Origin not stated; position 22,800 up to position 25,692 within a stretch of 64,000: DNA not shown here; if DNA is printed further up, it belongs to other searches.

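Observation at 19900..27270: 2456-aa fusion of three extracytoplasmic repeats, a large polytopic membrane domain and a complete GH94 phosphorylase. It looks like a cyclic-glucan synthase without a recognisable GT-A domain.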

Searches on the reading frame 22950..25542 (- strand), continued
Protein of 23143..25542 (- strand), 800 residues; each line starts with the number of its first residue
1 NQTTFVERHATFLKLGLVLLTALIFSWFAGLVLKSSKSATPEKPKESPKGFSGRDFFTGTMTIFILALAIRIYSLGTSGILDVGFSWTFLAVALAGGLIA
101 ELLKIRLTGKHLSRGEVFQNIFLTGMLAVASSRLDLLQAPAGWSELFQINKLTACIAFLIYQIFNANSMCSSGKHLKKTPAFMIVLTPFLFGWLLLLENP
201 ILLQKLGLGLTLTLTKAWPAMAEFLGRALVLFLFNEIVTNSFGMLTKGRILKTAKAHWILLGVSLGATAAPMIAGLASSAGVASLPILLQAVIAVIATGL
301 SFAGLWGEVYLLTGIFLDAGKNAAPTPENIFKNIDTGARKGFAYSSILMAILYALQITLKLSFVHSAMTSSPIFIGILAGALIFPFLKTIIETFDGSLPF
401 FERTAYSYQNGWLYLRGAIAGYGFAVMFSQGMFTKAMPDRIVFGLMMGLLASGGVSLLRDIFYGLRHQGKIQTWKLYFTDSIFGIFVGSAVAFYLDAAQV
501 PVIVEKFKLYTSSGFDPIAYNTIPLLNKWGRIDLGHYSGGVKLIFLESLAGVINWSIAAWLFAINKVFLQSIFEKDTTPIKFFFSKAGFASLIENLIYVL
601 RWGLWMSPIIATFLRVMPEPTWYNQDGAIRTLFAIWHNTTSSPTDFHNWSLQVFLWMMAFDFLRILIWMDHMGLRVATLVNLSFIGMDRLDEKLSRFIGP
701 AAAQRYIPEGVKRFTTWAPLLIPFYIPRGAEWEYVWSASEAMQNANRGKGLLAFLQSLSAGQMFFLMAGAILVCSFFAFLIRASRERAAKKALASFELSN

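Call 66: search_protein_families(library=pfam, proteins=[L069:18157-20721:-, L073:33-1556:+, L013:18817-19701:+, L015:19556-22306:+, L040:7033-9054:+, L047:19983-21671:+, L047:28-4374:+, L041:19395-20285:+, L047:7572-8312:+, L029:13017-15443:+], max_evalue=0.0001)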
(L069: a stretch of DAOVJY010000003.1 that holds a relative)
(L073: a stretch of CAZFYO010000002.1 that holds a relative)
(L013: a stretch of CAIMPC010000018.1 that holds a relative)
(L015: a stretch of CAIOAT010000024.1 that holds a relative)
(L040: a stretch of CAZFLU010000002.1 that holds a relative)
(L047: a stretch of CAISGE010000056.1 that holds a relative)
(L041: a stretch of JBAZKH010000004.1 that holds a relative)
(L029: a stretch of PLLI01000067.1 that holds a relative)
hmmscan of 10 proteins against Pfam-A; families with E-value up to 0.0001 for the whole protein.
L069:18157-20721:- (854 aa): 1 family
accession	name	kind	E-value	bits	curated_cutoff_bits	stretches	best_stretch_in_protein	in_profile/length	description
PF10091.15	Glycoamylase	-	2.7e-57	194.3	27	1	228-427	10-220/221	Putative glucoamylase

L073:33-1556:+ (507 aa): 3 families
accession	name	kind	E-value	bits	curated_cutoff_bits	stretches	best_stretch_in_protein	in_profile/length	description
PF00528.27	BPD_transp_1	-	9.4e-16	58.5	26.4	1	299-492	3-173/184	Binding-protein-dependent transport system inner membrane component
PF13416.11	SBP_bac_8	-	4.9e-13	49.9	27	1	1-93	189-274/279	Bacterial extracellular solute-binding protein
PF01547.30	SBP_bac_1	-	8.6e-09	36.2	26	1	1-68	232-306/307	Bacterial extracellular solute-binding protein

L013:18817-19701:+ (294 aa): 1 family
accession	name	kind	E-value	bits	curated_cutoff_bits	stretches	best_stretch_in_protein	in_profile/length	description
PF00528.27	BPD_transp_1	-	2.4e-18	67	26.4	1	106-281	6-177/184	Binding-protein-dependent transport system inner membrane component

L015:19556-22306:+ (916 aa): 8 families
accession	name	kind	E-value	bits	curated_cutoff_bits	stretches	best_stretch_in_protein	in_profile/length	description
PF13426.13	PAS_9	-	7.2e-48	161.6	27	3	431-533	1-102/103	PAS domain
PF00989.32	PAS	-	9.9e-40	135.5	22.6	2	422-532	2-113/113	PAS fold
PF08448.16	PAS_4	-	4.6e-37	127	23.1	2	49-158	2-110/110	PAS fold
PF08447.18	PAS_3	-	7.6e-35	119.5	25.6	2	191-277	2-88/89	PAS fold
PF13188.13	PAS_8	-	4.1e-23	80.9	21.8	2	422-464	2-41/65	PAS domain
PF02518.31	HATPase_c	-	8.7e-23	81.3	26.4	1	658-780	2-110/111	Histidine kinase-, DNA gyrase B-, and HSP90-like ATPase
PF00072.30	Response_reg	-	4.6e-19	69.1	30.2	1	802-907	1-107/111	Response regulator receiver domain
PF00512.31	HisKA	-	4.3e-06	27.1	26.9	1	552-615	3-65/66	His Kinase A (phospho-acceptor) domain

L040:7033-9054:+ (673 aa): 5 families
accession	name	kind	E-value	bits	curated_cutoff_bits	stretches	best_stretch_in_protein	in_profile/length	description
PF04773.18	FecR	-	8.6e-08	33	24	1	495-587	2-95/97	FecR protein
PF13428.12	TPR_14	-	3.7e-07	30.6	23.5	0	247-279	3-35/44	Tetratricopeptide repeat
PF13174.12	TPR_6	-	1.2e-06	29.2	26.3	0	285-315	3-33/33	Tetratricopeptide repeat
PF13525.12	YfiO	-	9.8e-06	25.9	25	1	252-404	12-138/203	Outer membrane lipoprotein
PF07719.23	TPR_2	-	1.1e-05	25.6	27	0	248-277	4-33/34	Tetratricopeptide repeat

L047:19983-21671:+ (562 aa): 8 families
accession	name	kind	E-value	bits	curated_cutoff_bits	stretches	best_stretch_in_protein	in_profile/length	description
PF07992.20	Pyr_redox_2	-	1.2e-62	212.4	26.1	1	1-313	1-278/291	Pyridine nucleotide-disulphide oxidoreductase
PF00070.33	Pyr_redox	-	1.9e-18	67.1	22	1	169-241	1-73/82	Pyridine nucleotide-disulphide oxidoreductase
PF02852.28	Pyr_redox_dim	-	4.2e-15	56.4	25.3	1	352-450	7-103/110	Pyridine nucleotide-disulphide oxidoreductase, dimerisation domain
PF00581.25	Rhodanese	-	3.9e-13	50.1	22.2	1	484-553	16-96/102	Rhodanese-like domain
PF13450.12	NAD_binding_8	-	3.8e-07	30.7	21.9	0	172-201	1-30/68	NAD(P)-binding Rossmann-like domain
PF13738.12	Pyr_redox_3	-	1.5e-05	24.8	30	0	166-300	163-305/305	Pyridine nucleotide-disulphide oxidoreductase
PF01266.30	DAO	-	1.8e-05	24.9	27.9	0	170-198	2-30/353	FAD dependent oxidoreductase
PF13454.12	NAD_binding_9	-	2.9e-05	24.5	21.8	0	171-200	1-33/155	FAD-NAD(P)-binding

L047:28-4374:+ (1448 aa): 0 families

L041:19395-20285:+ (296 aa): 0 families

L047:7572-8312:+ (246 aa): 1 family
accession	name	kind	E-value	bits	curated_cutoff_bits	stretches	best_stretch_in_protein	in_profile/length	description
PF23477.1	zf_Tbcl_2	-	1.1e-16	60.6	27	1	137-172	2-37/37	Probable treble clef zinc finger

L029:13017-15443:+ (808 aa): 2 families
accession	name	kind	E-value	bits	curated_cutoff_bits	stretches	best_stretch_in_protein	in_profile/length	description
PF17167.11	Glyco_hydro_94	-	4.5e-67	227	27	1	328-767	1-420/420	Glycosyl hydrolase 94 superfamily, catalytic domain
PF06165.18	GH94_b-supersand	-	6e-40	137.7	23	1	57-297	1-251/251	Glycosyl hydrolase 94, supersandwich domain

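Call 72: search_protein_families(library=pfam, proteins=[L078:12114-14276:+, L068:8726-12256:+, L041:19395-20285:+, L035:5275-6426:+, L076:1076-2380:+, L076:2684-4072:+, L040:2730-4028:+], max_evalue=0.1)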
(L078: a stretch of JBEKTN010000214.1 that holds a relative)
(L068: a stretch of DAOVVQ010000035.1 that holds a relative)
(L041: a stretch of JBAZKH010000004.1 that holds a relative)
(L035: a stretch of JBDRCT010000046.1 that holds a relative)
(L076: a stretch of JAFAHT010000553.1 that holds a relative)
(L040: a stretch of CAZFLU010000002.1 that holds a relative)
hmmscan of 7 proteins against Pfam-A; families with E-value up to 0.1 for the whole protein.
L078:12114-14276:+ (720 aa): 0 families

L068:8726-12256:+ (1176 aa): 2 families
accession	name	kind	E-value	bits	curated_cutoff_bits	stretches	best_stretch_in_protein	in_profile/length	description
PF03629.24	SASA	-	3.3e-15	56.8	24.8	1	109-380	2-223/226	Carbohydrate esterase, sialic acid-specific acetylesterase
PF22704.2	CBM13-like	-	0.043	14.4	30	1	62-100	27-63/82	Alpha-galactosidase, CBM13 domain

L041:19395-20285:+ (296 aa): 1 family
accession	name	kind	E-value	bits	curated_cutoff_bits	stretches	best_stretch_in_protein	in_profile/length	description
PF00945.23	Rhabdo_ncap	-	0.02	14.2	26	1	227-279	65-117/410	Rhabdovirus nucleocapsid protein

L035:5275-6426:+ (383 aa): 3 families
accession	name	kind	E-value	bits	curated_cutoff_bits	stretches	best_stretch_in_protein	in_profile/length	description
PF01612.26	DNA_pol_A_exo1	-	2.5e-35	122.3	23.6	1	9-174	1-172/173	3'-5' exonuclease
PF00570.28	HRDC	-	2.6e-17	63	23.8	2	221-261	4-44/68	HRDC domain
PF18305.6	DNA_pol_A_exoN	-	0.044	14.6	23.5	0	314-377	17-85/87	3' to 5' exonuclease C-terminal domain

L076:1076-2380:+ (434 aa): 6 families
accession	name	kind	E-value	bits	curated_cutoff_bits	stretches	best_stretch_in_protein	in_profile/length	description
PF01262.27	AlaDh_PNT_C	-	3.1e-67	226.5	23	1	188-413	1-213/214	Alanine dehydrogenase/PNT, C-terminal domain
PF05222.21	AlaDh_PNT_N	-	1.5e-38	132.6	30.4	1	43-183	1-135/136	Alanine dehydrogenase/PNT, N-terminal domain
PF02826.25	2-Hacid_dh_C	-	0.00022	21.1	25.1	0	210-262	34-86/178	D-isomer specific 2-hydroxyacid dehydrogenase, NAD binding domain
PF07992.20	Pyr_redox_2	-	0.005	16.8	26.1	1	214-242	2-30/291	Pyridine nucleotide-disulphide oxidoreductase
PF03059.22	NAS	-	0.049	13.4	27.1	0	202-336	112-232/276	Nicotianamine synthase protein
PF13513.12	HEAT_EZ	-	0.067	14.2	27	0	169-204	3-38/55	HEAT-like repeat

L076:2684-4072:+ (462 aa): 2 families
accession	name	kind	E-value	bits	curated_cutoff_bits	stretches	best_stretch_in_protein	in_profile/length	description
PF02233.22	PNTB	-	1.3e-176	588.5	31.7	1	9-454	2-455/456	NAD(P) transhydrogenase beta subunit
PF00205.28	TPP_enzyme_M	-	0.00099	19.3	30.4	1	291-327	2-38/137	Thiamine pyrophosphate enzyme, central domain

L040:2730-4028:+ (432 aa): 3 families
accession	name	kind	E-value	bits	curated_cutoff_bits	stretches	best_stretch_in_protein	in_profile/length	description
PF01547.30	SBP_bac_1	-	3.5e-39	136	26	1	51-341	9-306/307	Bacterial extracellular solute-binding protein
PF13416.11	SBP_bac_8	-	1.3e-29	104.3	27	1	56-366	3-276/279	Bacterial extracellular solute-binding protein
PF13531.11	SBP_bac_11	-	0.063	13.5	25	0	316-349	193-226/227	Bacterial extracellular solute-binding protein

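Call 84: fold_search(model_id=the predicted structure, library=pdb)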
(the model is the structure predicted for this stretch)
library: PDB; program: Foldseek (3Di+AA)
matches with E <= 10: 194; with E <= 0.001: 0
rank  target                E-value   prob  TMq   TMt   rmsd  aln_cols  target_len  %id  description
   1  8tgj_B                3.3e-01  0.20  0.10  0.16  24.4       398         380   13  VMAT1 dimer in unbound form and with reserpine (released 2024-03-20)
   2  9gy6_F                3.3e-01  0.18  0.10  0.13  26.1       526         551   13  Mycobacterial cytochrome bc1:aa3 with inhibitor (released 2025-04-09)
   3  5v54_A                5.5e-01  0.14  0.08  0.14  25.8       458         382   10  Crystal structure of 5-HT1B receptor in complex with methiothepin (released 2018-02-07)
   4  7tx6                  6.4e-01  0.15  0.11  0.17  19.4       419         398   15  Cryo-EM structure of the human reduced folate carrier in complex with methotrexate (released 2022-09-21)
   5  8e9g_L                6.7e-01  0.18  0.15  0.18  28.6       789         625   12  Mycobacterial respiratory complex I with both quinone positions modelled (released 2022-10-12)
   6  9g8j_D                6.7e-01  0.09  0.12  0.13  31.5       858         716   10  Structure of K+-dependent Na+-PPase from Thermotoga maritima in complex with zoledronate (released 2025-06-04)
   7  5nv9                  6.7e-01  0.07  0.08  0.11  30.2       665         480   12  Substrate-bound outward-open state of a Na+-coupled sialic acid symporter reveals a novel Na+-site (released 2018-04-04)
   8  6qxa_D                7.2e-01  0.08  0.12  0.12  29.5       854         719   12  Structure of membrane bound pyrophosphatase from Thermotoga maritima in complex with imidodiphosphate and N-[(2-amino- (released 2019-04-10)
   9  3hd6                  7.7e-01  0.18  0.12  0.18  21.6       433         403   13  Crystal Structure of the Human Rhesus Glycoprotein RhCG (released 2009-09-01)
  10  9nu4_A                7.7e-01  0.08  0.10  0.12  27.1       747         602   10  Structure of MurJ in complex with single gene lysis protein from phage M (released 2026-02-11)
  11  8xd7_A                9.7e-01  0.13  0.09  0.15  19.0       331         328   13  Cryo-EM structure of inhibitor 25a bound human urea transporter A2. (released 2024-12-04)
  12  8qrp                  1.0e+00  0.08  0.08  0.14  28.3       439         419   12  ASCT2 protomer in lipid nanodiscs with bound glutamine and Na+ ions in the outward-facing state (OFS.1) (released 2024-08-14)
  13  9n1h_A                1.1e+00  0.08  0.12  0.10  32.2       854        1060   10  Cryo-EM structure of rabbit TRPM3 in apo resting state at 37 degrees Celsius (released 2025-12-17)
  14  7duw_A                1.2e+00  0.06  0.09  0.08  28.5       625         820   11  Cryo-EM structure of the multiple peptide resistance factor (MprF) loaded with two lysyl-phosphatidylglycerol molecule (released 2021-04-21)
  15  8xde_A                1.3e+00  0.13  0.09  0.16  19.7       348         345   12  Cryo-EM structure of human urea transporter A3. (released 2024-12-04)
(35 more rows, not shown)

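Call 85: search_protein_families(library=pfam, proteins=[P0031, P0040, P0053, P0060, P0066], max_evalue=0.001)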
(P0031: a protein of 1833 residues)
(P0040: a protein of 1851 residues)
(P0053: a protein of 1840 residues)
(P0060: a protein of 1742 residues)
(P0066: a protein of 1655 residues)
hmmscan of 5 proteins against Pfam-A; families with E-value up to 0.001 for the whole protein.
P0031 (1833 aa): 2 families
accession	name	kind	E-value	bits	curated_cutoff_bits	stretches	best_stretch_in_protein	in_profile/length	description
PF06165.18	GH94_b-supersand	-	2.9e-79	266.5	23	2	1084-1326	1-251/251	Glycosyl hydrolase 94, supersandwich domain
PF17167.11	Glyco_hydro_94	-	4.5e-68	230.3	27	1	1357-1786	1-416/420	Glycosyl hydrolase 94 superfamily, catalytic domain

P0040 (1851 aa): 2 families
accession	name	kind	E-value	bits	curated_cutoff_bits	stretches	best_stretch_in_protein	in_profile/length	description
PF06165.18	GH94_b-supersand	-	8.7e-72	242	23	2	1101-1343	1-251/251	Glycosyl hydrolase 94, supersandwich domain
PF17167.11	Glyco_hydro_94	-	4.8e-69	233.5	27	1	1374-1800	1-413/420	Glycosyl hydrolase 94 superfamily, catalytic domain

P0053 (1840 aa): 2 families
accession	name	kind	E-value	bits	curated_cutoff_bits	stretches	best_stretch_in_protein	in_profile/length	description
PF06165.18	GH94_b-supersand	-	3.1e-73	246.8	23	2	1090-1332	1-251/251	Glycosyl hydrolase 94, supersandwich domain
PF17167.11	Glyco_hydro_94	-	4.6e-68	230.3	27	1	1363-1793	1-418/420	Glycosyl hydrolase 94 superfamily, catalytic domain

P0060 (1742 aa): 2 families
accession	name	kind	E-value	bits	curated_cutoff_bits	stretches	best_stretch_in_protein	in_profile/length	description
PF17167.11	Glyco_hydro_94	-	7.6e-55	186.7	27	1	1288-1708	1-414/420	Glycosyl hydrolase 94 superfamily, catalytic domain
PF06165.18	GH94_b-supersand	-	1.8e-36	126.3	23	2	1024-1258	2-251/251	Glycosyl hydrolase 94, supersandwich domain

P0066 (1655 aa): 2 families
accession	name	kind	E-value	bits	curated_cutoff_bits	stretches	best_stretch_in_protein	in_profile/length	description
PF06165.18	GH94_b-supersand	-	7.2e-65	219.4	23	2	923-1165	1-251/251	Glycosyl hydrolase 94, supersandwich domain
PF17167.11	Glyco_hydro_94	-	4.2e-59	200.8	27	1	1196-1620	1-420/420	Glycosyl hydrolase 94 superfamily, catalytic domain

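Call 86: list_cluster_members(proteins=[P0031, P0040, P0053, P0043, P0015, P0024])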
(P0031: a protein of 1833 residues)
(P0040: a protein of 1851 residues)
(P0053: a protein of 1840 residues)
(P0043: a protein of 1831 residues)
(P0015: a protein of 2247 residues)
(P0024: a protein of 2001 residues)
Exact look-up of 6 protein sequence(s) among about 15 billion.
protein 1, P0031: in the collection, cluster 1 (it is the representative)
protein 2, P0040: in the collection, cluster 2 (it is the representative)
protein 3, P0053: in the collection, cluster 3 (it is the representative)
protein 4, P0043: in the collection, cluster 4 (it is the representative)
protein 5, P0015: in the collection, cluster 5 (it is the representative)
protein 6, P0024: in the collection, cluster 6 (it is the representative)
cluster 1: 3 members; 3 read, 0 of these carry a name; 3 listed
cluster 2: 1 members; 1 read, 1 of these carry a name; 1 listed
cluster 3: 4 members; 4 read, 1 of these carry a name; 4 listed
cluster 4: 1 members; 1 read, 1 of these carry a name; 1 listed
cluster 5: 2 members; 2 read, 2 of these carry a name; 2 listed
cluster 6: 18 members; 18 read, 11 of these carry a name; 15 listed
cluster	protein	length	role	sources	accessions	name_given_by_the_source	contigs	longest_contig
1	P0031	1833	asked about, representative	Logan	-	-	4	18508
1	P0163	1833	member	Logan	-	-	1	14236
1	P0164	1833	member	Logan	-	-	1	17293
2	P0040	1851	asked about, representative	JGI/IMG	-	cyclic beta-1,2-glucan synthetase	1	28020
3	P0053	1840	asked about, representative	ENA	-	-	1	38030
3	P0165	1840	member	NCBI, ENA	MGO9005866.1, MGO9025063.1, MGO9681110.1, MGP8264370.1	MAG: GH36-type glycosyl hydrolase domain-containing protein [Beijerinckiaceae bacterium]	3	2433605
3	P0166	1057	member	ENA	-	-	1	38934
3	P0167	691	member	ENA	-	-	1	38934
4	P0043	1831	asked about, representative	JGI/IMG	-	cyclic beta-1,2-glucan synthetase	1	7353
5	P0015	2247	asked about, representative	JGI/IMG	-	cyclic beta-1,2-glucan synthetase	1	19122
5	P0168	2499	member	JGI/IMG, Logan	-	cyclic beta-1,2-glucan synthetase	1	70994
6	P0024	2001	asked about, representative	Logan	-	-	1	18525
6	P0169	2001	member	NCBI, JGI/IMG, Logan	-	cyclic beta-1,2-glucan synthetase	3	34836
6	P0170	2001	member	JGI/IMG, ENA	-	cyclic beta-1,2-glucan synthetase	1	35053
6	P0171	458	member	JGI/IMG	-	cyclic beta-1,2-glucan synthetase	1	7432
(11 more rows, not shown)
